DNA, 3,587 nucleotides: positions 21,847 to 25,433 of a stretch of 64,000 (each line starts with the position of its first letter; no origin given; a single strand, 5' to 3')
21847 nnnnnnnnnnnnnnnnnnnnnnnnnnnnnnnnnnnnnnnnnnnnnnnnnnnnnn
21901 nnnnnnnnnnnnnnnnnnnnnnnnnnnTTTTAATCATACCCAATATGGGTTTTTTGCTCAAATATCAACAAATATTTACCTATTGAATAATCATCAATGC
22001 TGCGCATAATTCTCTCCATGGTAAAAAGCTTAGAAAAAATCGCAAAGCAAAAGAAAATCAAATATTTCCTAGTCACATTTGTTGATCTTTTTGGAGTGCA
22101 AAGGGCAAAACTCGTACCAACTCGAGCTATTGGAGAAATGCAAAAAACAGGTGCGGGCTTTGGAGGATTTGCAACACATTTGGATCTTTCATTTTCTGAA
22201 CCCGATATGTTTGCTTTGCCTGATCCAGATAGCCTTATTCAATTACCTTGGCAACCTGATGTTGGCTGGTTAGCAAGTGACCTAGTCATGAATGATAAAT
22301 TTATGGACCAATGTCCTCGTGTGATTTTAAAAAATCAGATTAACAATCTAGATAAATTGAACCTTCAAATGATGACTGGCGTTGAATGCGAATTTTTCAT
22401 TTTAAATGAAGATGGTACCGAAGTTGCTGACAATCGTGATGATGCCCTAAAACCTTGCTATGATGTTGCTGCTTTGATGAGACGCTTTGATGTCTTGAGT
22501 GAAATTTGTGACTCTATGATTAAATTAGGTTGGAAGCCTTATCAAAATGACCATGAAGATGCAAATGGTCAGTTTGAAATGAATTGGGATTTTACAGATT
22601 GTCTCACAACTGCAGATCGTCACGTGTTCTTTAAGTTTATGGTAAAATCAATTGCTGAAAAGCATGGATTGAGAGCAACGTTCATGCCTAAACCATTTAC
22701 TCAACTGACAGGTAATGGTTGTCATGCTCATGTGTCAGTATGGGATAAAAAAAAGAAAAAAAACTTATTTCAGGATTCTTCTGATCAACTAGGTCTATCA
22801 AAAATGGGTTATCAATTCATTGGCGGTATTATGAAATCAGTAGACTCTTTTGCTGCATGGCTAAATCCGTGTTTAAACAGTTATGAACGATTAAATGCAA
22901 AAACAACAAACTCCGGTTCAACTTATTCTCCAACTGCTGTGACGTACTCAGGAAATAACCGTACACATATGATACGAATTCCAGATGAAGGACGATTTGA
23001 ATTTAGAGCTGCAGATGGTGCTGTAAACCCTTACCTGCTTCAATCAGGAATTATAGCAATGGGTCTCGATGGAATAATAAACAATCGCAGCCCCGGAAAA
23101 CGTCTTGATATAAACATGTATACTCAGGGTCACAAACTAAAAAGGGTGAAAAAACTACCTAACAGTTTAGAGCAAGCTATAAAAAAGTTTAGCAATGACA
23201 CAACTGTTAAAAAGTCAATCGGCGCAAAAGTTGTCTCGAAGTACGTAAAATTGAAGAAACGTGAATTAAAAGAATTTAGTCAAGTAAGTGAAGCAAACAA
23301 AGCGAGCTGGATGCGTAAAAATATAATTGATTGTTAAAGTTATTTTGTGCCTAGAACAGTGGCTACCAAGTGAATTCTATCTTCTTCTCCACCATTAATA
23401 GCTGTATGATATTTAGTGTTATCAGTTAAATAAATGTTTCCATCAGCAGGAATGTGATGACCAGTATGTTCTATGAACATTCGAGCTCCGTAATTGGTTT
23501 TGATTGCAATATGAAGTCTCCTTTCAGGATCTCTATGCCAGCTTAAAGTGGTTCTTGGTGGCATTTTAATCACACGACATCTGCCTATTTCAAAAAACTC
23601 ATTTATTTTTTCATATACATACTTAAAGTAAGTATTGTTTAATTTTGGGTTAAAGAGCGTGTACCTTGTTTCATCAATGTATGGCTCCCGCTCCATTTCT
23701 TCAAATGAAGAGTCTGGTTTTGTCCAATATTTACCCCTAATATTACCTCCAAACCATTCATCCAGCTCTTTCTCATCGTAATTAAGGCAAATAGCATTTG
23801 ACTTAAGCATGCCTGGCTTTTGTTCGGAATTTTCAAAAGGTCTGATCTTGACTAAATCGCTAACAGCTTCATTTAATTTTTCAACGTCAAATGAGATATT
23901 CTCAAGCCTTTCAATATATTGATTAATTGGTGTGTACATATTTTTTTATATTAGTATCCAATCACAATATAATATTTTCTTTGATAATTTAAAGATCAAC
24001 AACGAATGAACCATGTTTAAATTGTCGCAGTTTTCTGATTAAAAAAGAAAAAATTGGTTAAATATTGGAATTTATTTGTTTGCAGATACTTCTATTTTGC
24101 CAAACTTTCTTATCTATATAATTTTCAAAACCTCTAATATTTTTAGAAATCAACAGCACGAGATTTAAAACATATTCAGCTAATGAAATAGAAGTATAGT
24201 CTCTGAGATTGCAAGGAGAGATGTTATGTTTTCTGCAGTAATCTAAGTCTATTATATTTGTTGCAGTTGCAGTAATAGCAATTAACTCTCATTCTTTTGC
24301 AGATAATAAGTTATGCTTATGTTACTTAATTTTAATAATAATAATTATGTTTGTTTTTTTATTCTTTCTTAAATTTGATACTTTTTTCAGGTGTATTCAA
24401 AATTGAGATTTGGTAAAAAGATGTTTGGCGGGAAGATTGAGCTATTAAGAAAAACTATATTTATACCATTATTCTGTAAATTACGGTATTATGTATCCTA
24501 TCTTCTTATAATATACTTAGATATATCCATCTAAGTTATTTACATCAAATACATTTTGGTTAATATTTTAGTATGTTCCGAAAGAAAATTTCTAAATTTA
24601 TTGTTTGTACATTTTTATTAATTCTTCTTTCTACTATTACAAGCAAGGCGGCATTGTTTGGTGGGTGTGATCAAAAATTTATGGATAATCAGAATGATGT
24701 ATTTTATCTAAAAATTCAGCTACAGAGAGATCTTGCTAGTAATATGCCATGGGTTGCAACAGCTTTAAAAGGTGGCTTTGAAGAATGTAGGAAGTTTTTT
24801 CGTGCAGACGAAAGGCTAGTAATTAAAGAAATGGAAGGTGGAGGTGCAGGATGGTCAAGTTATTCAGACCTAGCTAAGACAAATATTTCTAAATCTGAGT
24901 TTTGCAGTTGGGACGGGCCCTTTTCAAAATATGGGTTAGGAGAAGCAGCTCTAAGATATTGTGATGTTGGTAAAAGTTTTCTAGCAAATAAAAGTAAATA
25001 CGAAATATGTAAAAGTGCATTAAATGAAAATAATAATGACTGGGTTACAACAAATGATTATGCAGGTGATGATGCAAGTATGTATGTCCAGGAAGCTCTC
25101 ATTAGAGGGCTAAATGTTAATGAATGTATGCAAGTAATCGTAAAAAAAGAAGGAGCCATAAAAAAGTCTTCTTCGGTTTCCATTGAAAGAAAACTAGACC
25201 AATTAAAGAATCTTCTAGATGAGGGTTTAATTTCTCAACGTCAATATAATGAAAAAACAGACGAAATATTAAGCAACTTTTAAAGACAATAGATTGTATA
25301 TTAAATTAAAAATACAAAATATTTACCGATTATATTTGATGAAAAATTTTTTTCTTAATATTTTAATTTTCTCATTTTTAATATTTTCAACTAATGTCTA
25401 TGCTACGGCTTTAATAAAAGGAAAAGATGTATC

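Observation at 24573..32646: Eight-gene operon of exported proteins pairing an orthocaspase with a TPR-trypsin protease and lipoprotein/TPR scaffolds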

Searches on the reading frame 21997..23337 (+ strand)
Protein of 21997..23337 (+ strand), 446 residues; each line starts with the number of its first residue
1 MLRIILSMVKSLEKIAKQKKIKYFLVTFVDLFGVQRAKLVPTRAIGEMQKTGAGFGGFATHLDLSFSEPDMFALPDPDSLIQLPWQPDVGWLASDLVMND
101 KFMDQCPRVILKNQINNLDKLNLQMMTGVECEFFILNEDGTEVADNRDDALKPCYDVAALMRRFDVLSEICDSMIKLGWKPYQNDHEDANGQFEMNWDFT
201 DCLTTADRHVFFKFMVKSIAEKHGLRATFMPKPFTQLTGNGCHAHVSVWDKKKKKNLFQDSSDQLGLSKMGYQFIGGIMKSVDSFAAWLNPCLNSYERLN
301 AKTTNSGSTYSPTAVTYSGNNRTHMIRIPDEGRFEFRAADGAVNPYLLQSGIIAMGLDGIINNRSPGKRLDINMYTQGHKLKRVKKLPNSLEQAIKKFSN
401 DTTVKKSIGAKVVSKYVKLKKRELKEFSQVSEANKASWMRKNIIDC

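Call 27: search_protein_families(library=pfam, proteins=[window:21997-23337:+], max_evalue=0.001)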
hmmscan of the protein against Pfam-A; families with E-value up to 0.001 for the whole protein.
window:21997-23337:+ (446 aa): 2 families
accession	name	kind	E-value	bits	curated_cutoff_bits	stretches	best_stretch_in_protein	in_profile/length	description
PF00120.29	Gln-synt_C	-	1.4e-89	301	24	1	105-435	2-340/344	Glutamine synthetase, catalytic domain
PF03951.24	Gln-synt_N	-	0.00012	22.1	33.4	1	21-89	2-71/82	Glutamine synthetase, beta-Grasp domain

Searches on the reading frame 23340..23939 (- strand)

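Call 27: search_protein_families(library=pfam, proteins=[window:23340-23939:-], max_evalue=0.001)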
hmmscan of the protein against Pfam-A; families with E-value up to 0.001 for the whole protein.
window:23340-23939:- (199 aa): 1 family
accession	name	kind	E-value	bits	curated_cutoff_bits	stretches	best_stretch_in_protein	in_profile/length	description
PF05118.21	Asp_Arg_Hydrox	-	1.8e-07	31.6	22.6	1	117-194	74-153/157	Aspartyl/Asparaginyl beta-hydroxylase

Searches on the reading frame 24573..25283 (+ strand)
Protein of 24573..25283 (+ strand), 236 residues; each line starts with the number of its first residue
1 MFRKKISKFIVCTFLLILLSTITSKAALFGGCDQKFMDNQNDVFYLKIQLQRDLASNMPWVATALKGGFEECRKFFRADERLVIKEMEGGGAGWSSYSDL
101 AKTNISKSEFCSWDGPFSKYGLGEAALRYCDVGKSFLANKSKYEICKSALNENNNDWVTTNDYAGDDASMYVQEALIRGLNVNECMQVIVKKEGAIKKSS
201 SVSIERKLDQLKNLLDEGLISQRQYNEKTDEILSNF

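Call 3: search_protein_families(library=pfam, proteins=[window:24573-25283:+], max_evalue=0.1)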
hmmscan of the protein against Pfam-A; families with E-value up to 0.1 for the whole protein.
window:24573-25283:+ (236 aa): 3 families
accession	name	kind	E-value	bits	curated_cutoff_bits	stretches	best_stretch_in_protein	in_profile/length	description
PF09851.14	SHOCT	-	0.0011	19.1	27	1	207-228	2-23/28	Short C-terminal domain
PF05120.17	GvpG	-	0.0067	17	30.6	1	203-234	32-63/67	Gas vesicle protein G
PF20612.3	SHOCT_2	-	0.09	13.4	24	0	209-227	17-35/53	SHOCT domain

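Call 4: search_protein_families(library=ncbifam, proteins=[window:24573-25283:+], max_evalue=0.1)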
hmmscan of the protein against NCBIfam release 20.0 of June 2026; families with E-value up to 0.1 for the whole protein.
window:24573-25283:+ (236 aa): 1 family
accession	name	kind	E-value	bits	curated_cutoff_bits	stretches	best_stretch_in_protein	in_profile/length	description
NF045865.1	glide_MMOB4860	equivalog_domain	0.0089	16.5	55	1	198-233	110-145/150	MMOB4860 family gliding motility internal complex protein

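Call 5: search_protein_families(library=padloc, proteins=[window:24573-25283:+], max_evalue=0.1)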
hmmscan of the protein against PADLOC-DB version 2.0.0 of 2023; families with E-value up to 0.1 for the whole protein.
window:24573-25283:+ (236 aa): 0 families
